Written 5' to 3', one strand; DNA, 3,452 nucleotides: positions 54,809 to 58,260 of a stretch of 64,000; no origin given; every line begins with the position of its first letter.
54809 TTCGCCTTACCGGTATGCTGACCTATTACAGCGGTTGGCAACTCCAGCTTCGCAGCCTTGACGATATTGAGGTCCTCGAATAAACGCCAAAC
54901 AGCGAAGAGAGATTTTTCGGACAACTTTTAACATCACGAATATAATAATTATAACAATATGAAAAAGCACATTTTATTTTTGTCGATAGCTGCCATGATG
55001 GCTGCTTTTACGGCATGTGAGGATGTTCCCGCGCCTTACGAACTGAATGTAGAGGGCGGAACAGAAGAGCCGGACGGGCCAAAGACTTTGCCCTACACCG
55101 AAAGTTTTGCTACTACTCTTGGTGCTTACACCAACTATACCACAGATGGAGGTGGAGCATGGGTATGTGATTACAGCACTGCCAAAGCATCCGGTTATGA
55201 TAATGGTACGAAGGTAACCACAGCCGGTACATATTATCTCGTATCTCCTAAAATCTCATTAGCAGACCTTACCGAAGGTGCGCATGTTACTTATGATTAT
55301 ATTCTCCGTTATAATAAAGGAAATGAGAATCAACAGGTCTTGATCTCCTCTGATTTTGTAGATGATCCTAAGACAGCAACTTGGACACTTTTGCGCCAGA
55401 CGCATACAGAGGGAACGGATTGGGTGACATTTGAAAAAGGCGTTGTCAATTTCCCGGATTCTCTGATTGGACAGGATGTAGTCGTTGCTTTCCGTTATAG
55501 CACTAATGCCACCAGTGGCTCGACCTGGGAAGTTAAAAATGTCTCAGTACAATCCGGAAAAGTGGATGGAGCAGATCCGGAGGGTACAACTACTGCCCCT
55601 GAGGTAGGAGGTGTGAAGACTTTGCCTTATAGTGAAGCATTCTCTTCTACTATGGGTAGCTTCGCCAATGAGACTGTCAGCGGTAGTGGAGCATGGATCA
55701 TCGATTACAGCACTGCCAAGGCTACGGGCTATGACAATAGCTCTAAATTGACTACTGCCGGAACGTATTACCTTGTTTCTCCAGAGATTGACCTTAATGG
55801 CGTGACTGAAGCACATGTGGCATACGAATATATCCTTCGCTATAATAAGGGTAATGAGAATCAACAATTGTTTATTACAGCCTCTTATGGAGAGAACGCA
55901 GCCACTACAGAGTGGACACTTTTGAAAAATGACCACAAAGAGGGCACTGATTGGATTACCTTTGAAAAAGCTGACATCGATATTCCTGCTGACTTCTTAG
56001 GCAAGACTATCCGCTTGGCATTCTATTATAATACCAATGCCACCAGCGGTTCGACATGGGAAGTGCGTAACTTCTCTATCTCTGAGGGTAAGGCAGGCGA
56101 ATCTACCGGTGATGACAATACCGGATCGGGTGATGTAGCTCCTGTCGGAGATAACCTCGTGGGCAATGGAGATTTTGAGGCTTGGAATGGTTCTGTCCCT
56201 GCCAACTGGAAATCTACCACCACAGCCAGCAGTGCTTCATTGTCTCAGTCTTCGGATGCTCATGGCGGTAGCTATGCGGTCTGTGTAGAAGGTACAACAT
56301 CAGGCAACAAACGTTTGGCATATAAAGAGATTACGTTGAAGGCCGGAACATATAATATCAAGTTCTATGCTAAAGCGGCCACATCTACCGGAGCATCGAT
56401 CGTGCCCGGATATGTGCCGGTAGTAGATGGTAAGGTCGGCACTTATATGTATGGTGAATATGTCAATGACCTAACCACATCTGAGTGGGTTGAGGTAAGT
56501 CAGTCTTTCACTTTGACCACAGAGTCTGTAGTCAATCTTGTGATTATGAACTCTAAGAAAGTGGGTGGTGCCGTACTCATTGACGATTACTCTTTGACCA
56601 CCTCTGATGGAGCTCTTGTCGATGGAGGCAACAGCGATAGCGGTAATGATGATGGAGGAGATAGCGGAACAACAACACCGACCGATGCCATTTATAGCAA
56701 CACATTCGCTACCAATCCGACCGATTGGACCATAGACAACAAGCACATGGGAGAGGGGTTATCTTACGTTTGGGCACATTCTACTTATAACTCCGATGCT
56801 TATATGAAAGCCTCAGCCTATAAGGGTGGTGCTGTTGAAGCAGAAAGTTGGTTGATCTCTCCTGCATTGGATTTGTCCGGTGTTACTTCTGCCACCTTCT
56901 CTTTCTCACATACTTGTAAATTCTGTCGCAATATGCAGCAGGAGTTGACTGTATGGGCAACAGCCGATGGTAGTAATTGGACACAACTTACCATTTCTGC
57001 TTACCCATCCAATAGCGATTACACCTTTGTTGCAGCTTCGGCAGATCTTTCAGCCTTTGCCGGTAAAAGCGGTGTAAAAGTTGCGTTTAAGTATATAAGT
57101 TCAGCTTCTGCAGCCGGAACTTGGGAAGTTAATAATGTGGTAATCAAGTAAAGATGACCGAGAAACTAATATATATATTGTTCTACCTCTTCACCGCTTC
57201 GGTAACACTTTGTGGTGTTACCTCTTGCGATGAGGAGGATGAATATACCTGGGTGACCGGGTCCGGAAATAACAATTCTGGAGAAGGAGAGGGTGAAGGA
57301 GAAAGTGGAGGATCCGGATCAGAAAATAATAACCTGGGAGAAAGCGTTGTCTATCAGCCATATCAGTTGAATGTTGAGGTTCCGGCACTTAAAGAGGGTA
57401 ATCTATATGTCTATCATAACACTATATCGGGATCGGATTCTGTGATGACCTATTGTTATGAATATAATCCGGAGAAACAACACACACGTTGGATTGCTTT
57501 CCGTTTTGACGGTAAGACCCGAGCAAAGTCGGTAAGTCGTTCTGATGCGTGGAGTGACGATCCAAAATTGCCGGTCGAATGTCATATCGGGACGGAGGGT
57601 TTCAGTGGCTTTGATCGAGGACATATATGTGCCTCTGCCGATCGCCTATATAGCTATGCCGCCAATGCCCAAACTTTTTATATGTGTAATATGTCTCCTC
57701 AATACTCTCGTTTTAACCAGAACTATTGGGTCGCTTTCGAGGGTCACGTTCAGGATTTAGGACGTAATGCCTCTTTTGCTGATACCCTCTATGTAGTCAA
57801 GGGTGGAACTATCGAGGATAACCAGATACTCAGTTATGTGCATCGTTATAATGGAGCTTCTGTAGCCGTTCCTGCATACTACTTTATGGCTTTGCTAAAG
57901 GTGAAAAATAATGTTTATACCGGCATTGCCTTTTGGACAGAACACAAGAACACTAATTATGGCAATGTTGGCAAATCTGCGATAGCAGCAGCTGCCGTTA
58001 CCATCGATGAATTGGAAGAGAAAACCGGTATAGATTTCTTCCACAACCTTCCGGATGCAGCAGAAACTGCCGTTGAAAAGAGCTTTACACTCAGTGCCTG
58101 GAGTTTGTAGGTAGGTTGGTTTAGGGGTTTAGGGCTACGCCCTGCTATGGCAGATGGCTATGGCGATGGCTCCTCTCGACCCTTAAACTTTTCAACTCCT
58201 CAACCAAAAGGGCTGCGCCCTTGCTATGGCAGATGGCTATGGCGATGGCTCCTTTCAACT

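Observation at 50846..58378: TonB-dependent receptor plus three acidic-signal surface lipoproteins including a DRGH nuclease: candidate extracellular nucleic-acid capture and uptake operon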

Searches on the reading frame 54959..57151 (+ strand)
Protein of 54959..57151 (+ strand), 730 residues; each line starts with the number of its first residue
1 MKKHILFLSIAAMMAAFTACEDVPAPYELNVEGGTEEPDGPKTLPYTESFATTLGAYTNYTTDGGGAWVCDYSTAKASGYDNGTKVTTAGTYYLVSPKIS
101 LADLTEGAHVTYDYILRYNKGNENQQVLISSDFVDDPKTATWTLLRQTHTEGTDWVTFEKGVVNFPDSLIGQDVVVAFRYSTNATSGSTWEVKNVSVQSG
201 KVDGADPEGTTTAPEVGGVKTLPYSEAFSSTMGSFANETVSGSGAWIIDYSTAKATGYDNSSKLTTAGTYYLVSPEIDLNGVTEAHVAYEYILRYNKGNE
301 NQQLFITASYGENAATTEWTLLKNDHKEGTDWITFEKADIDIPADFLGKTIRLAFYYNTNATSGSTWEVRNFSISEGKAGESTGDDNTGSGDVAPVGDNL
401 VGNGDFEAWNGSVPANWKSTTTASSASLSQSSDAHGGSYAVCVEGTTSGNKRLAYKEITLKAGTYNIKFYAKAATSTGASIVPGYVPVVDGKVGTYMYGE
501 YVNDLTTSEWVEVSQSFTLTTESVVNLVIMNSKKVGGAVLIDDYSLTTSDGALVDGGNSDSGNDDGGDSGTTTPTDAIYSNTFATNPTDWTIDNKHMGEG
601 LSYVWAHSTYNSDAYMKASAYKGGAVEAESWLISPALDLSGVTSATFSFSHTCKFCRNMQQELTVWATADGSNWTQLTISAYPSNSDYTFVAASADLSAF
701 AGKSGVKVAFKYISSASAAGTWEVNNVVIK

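Call 3: search_protein_families(library=pfam, proteins=[window:54959-57151:+], max_evalue=0.01)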
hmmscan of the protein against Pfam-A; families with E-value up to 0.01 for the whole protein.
window:54959-57151:+ (730 aa): 0 families

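Call 4: search_protein_families(library=ncbifam, proteins=[window:54959-57151:+], max_evalue=0.01)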
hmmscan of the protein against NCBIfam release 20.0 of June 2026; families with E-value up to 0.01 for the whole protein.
window:54959-57151:+ (730 aa): 1 family
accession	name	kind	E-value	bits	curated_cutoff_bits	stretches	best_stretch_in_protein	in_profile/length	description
NF038128.1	choice_anch_J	domain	2.3e-36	125.5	30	3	582-729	5-162/162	choice-of-anchor J domain-containing protein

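Call 5: search_protein_families(library=pfam, proteins=[window:54959-57151:+], max_evalue=10)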
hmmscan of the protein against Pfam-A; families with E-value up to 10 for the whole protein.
window:54959-57151:+ (730 aa): 3 families
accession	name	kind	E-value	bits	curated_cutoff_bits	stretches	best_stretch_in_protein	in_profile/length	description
PF05720.17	Dicty_CAD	-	0.081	13.4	23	1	175-203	26-54/82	Cell-cell adhesion domain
PF07280.16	Ac110_PIF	-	0.78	10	25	0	291-305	15-29/43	Per os infectivity factor AC110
PF14344.12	DUF4397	-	1.8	9.6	30.6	1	454-502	29-81/119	Domain of unknown function (DUF4397)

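Call 33: find_homologous_proteins(query=window:54959-57151:+)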
Query window:54959-57151:+ (730 aa): 2839 proteins with E <= 0.001 among 8000 candidates; the best 120 are listed.
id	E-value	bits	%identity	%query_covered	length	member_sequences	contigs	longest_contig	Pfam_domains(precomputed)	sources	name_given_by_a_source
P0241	0.0e+0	1620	99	100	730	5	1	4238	-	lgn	-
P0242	0.0e+0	1169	73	79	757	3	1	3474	-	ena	-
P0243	2.8e-284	963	58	69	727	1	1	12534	-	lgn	-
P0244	1.8e-277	941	56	70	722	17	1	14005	-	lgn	-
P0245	4.3e-266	903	58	71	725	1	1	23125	-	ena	-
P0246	4.2e-250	850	49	71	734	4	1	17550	-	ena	-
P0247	6.1e-247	840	46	70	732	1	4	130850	-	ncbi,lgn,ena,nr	ncbi:MAG: choice-of-anchor J domain-containing protein [Alloprevotella sp.]|nr:choice-of-anchor J do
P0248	2.4e-244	831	58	70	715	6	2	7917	-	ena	-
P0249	4.5e-242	824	56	69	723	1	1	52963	-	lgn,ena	-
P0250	3.8e-241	820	53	100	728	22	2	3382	PF02018.24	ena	-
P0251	1.2e-239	816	53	69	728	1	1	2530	PF09853.15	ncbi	-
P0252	5.9e-239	813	56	78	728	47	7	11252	-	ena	-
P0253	6.2e-239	813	57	78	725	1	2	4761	PF02018.24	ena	-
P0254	2.7e-238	811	56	78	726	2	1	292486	PF02018.24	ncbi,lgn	-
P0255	4.8e-238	810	57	78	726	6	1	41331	PF02018.24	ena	-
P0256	6.9e-236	803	56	78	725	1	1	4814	PF02018.24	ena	-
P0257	6.0e-235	800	56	78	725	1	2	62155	PF02018.24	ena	-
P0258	1.1e-232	792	56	78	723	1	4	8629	PF02018.24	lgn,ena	-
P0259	2.5e-232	791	56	78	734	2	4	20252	PF02018.24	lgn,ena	-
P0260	7.3e-232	790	54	79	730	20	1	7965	PF02018.24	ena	-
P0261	1.4e-230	786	54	78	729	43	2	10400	PF02018.24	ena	-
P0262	1.8e-222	759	57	70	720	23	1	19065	PF09853.15,PF02018.24,PF16409.11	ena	-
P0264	4.6e-218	744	61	76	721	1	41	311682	PF02018.24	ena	-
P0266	7.6e-218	743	61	76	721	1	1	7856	PF02018.24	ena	-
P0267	1.1e-217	743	61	76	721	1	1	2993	PF02018.24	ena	-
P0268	3.1e-216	738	61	75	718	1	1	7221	PF02018.24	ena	-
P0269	3.1e-216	738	61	76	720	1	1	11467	PF02018.24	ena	-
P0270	4.3e-216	738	61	76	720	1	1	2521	PF02018.24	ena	-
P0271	4.7e-216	738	61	76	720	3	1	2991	PF02018.24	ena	-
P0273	7.1e-216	737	60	76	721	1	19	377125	PF02018.24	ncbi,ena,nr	ncbi:MAG: choice-of-anchor J domain-containing protein [Bacteroidaceae bacterium]|nr:choice-of-ancho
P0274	7.4e-216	737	61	76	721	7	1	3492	PF02018.24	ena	-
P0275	8.8e-216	737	61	76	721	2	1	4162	PF02018.24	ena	-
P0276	1.3e-215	736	60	76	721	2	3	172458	PF02018.24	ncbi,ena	-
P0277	1.5e-215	736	61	76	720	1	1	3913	PF02018.24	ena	-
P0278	2.1e-215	735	61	76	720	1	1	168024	PF02018.24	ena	-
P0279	2.3e-215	735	60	76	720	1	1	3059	PF02018.24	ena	-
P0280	2.5e-215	735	61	76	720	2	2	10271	PF02018.24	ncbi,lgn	-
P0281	2.9e-215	735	61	76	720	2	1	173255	PF02018.24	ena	-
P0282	3.2e-215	735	60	76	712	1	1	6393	PF02018.24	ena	-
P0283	5.0e-215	734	61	76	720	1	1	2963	PF02018.24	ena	-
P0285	1.0e-214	733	60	76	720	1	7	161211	PF02018.24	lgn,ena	-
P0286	1.1e-214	733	59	80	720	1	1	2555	PF02018.24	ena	-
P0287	1.3e-214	733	60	76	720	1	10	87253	PF02018.24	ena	-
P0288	1.8e-214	732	60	76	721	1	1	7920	PF02018.24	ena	-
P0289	1.9e-214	732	60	76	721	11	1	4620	PF02018.24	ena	-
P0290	1.9e-214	732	61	76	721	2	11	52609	PF02018.24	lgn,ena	-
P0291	4.9e-214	731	60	76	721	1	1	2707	PF02018.24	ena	-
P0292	6.3e-214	731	60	76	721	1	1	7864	PF02018.24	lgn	-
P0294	5.0e-213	728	60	76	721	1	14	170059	PF02018.24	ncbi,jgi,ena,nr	ncbi:MAG: hypothetical protein E7091_02780 [Bacteroidales bacterium]|nr:hypothetical protein [Bacter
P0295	5.0e-213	728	60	76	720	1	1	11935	PF02018.24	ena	-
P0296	6.9e-213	727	60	76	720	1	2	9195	PF09853.15,PF02018.24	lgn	-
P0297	8.9e-213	727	60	76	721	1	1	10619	PF02018.24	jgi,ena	-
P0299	2.2e-209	716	61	74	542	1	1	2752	PF02018.24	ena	-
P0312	1.3e-200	687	56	51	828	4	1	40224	PF02018.24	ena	-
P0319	5.7e-191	655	57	52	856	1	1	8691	PF02018.24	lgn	-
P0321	2.0e-188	646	46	100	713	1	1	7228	PF02018.24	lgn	-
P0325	9.8e-182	624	58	55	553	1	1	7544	PF02018.24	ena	-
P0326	1.1e-181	624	46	70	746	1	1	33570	PF02018.24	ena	-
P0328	1.7e-178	613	56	70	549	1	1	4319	PF02018.24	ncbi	-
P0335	3.2e-174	599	43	79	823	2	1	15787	PF02018.24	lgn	-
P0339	4.5e-171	589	58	49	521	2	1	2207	PF02018.24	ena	-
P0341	4.7e-170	585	52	46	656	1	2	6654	PF02018.24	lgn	-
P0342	1.2e-169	584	45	71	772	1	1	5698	PF02018.24,PF01336.32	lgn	-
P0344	1.8e-169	584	43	72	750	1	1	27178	PF02018.24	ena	-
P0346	4.9e-169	582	40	72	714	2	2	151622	PF02018.24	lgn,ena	-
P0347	9.3e-169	581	57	53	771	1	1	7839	PF01336.32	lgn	-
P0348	2.8e-168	580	51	46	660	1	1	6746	PF02018.24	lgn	-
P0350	9.3e-168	578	53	76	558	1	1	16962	PF02018.24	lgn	-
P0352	1.2e-167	578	51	46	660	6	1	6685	PF02018.24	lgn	-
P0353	1.4e-167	577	51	46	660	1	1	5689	PF02018.24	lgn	-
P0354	2.1e-167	577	50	46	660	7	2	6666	PF02018.24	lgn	-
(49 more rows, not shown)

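Call 102: search_protein_families(library=padloc, proteins=[window:54959-57151:+], max_evalue=0.01)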
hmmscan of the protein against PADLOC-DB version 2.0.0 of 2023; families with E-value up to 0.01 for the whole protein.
window:54959-57151:+ (730 aa): 0 families

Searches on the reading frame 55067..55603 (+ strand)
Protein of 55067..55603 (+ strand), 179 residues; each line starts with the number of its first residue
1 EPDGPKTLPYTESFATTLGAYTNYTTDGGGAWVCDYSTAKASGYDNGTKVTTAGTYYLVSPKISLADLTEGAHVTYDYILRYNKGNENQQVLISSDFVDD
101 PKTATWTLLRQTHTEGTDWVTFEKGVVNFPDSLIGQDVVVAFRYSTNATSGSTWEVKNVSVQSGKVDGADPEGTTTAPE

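Call 60: search_protein_families(library=ncbifam, proteins=[window:55067-55603:+], max_evalue=1)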
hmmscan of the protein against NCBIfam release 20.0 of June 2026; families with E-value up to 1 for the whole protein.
window:55067-55603:+ (179 aa): 1 family
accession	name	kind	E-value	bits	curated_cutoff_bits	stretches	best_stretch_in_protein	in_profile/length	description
NF038128.1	choice_anch_J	domain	1.5e-11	44.8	30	1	10-161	2-162/162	choice-of-anchor J domain-containing protein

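Call 61: search_protein_families(library=pfam, proteins=[window:55067-55603:+], max_evalue=10)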
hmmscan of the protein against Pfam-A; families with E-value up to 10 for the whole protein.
window:55067-55603:+ (179 aa): 1 family
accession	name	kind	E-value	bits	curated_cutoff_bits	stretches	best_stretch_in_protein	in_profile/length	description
PF05720.17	Dicty_CAD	-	0.13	12.8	23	1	130-167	18-54/82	Cell-cell adhesion domain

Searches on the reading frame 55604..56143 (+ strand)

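Call 60: search_protein_families(library=ncbifam, proteins=[window:55604-56143:+], max_evalue=1)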
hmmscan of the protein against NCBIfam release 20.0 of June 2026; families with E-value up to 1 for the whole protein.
window:55604-56143:+ (180 aa): 1 family
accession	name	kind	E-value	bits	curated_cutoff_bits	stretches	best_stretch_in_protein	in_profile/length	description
NF038128.1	choice_anch_J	domain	7.2e-09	36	30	1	21-159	19-162/162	choice-of-anchor J domain-containing protein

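Call 61: search_protein_families(library=pfam, proteins=[window:55604-56143:+], max_evalue=10)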
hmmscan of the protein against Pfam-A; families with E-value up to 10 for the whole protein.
window:55604-56143:+ (180 aa): 1 family
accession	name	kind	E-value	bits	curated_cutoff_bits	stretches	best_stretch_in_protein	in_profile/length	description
PF02927.20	CelD_N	-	0.13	13.5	24.6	0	46-61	68-83/86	Cellulase N-terminal ig-like domain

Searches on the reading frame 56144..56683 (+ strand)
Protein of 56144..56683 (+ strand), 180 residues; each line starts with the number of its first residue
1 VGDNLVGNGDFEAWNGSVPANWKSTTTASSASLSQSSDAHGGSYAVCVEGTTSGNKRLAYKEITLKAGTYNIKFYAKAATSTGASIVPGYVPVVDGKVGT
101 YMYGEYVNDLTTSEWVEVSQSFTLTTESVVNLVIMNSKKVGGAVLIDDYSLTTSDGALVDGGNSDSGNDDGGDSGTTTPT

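Call 60: search_protein_families(library=ncbifam, proteins=[window:56144-56683:+], max_evalue=1)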
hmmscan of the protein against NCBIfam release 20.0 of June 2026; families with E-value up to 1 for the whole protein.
window:56144-56683:+ (180 aa): 0 families

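Call 61: search_protein_families(library=pfam, proteins=[window:56144-56683:+], max_evalue=10)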
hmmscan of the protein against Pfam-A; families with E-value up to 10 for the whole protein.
window:56144-56683:+ (180 aa): 4 families
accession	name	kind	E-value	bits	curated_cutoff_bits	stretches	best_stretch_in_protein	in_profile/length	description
PF02018.23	CBM_4_9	-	1.7e-09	38.6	25.9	1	4-132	2-125/136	Carbohydrate binding domain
PF14344.12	DUF4397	-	0.026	15.5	30.6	2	56-107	26-81/119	Domain of unknown function (DUF4397)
PF16405.10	DUF5013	-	0.062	13.9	28.5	1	18-85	20-91/149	Domain of unknown function (DUF5013)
PF15425.12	DUF4627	-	0.14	12.3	24.9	1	23-82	36-98/211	Domain of unknown function (DUF4627)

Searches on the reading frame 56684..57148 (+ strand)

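Call 60: search_protein_families(library=ncbifam, proteins=[window:56684-57148:+], max_evalue=1)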
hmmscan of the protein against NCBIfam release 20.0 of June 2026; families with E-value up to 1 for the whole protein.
window:56684-57148:+ (155 aa): 1 family
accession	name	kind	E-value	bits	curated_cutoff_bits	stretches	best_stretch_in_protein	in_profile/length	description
NF038128.1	choice_anch_J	domain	4e-20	72.7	30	1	6-154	4-162/162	choice-of-anchor J domain-containing protein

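Call 61: search_protein_families(library=pfam, proteins=[window:56684-57148:+], max_evalue=10)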
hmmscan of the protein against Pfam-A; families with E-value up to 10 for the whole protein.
window:56684-57148:+ (155 aa): 1 family
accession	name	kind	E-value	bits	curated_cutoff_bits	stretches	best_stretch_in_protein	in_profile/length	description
PF20773.4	InhA-like_MAM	-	0.017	15.1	26.9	1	61-143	56-150/191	Immune inhibitor A-like, MAM domain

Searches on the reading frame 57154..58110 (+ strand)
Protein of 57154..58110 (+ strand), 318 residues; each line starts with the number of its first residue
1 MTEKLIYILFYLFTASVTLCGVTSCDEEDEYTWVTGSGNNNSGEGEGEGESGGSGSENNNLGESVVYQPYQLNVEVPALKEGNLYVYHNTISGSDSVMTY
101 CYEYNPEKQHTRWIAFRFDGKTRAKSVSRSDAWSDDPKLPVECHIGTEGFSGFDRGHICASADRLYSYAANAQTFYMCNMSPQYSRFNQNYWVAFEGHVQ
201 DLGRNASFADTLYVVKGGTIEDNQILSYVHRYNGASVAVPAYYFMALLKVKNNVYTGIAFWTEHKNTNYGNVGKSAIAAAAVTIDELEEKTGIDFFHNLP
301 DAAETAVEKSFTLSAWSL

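Call 3: search_protein_families(library=pfam, proteins=[window:57154-58110:+], max_evalue=0.01)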
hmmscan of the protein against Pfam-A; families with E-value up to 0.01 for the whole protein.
window:57154-58110:+ (318 aa): 1 family
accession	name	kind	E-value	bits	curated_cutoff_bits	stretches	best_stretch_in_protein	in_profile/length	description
PF01223.29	Endonuclease_NS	-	3.8e-41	141.6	23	1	82-301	3-222/223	DNA/RNA non-specific endonuclease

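Call 4: search_protein_families(library=ncbifam, proteins=[window:57154-58110:+], max_evalue=0.01)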
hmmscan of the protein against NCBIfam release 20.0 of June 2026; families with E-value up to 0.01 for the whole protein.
window:57154-58110:+ (318 aa): 0 families

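Call 7: search_solved_structures(query=window:57154-58110:+, max_evalue=0.01, show_alignments=2)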
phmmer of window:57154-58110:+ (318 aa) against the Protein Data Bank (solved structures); distinct sequences matched with E-value up to 0.01: 18.
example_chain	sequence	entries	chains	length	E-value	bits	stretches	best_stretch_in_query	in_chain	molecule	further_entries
2o3b_A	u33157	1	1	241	1.5e-14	57.1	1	99-309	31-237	Nuclease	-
1zm8_A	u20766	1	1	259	2e-14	56.8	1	99-309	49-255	Nuclease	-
7r6v_D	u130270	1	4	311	1.8e-10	43.7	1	99-300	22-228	Nuclease EXOG, mitochondrial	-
5t3v_A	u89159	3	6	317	1.9e-10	43.6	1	99-300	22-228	Nuclease EXOG, mitochondrial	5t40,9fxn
4a1n_A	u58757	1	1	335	2.2e-10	43.5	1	99-300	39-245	NUCLEASE EXOG, MITOCHONDRIAL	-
6m3f_B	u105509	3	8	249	1.4e-09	40.8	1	98-248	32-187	Endonuclease G, mitochondrial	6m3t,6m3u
4qn0_A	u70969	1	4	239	1.7e-09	40.5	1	150-252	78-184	Endonuclease G, mitochondrial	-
3s5b_A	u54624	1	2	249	1.9e-09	40.4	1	150-252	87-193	Endonuclease G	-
6lyf_A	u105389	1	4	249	2.6e-09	39.9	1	98-248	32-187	Endonuclease G, mitochondrial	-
6njt_A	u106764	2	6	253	2.7e-09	39.9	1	98-248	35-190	Endonuclease G, mitochondrial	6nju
9m0g_A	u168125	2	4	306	2.8e-09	39.8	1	99-248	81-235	Endonuclease G, mitochondrial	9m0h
7r6t_D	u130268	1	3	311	4.5e-09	39.1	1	99-300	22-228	Nuclease EXOG, mitochondrial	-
5t4i_A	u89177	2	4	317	4.8e-09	39.1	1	99-300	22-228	Nuclease EXOG, mitochondrial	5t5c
5zki_A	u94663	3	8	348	5.9e-09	38.8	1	99-300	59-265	Nuclease EXOG, mitochondrial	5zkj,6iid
3ism_A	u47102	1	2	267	6.9e-09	38.5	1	100-248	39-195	CG8862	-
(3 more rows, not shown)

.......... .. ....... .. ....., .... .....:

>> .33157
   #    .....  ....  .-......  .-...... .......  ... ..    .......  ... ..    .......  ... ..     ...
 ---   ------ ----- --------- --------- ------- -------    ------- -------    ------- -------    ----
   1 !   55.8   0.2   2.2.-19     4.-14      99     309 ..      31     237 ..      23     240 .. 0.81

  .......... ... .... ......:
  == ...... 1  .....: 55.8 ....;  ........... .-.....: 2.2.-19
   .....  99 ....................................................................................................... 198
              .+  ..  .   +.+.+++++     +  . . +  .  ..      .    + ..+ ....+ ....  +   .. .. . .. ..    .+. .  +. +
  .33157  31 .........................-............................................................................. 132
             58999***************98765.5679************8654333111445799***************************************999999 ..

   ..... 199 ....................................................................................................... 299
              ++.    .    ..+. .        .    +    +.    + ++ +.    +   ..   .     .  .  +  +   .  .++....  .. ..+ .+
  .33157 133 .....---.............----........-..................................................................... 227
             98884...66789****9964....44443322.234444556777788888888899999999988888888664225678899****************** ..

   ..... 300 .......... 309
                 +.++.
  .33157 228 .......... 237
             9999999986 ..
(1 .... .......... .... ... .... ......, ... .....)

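Call 102: search_protein_families(library=padloc, proteins=[window:57154-58110:+], max_evalue=0.01)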
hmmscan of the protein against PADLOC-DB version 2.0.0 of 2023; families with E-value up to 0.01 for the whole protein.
window:57154-58110:+ (318 aa): 0 families
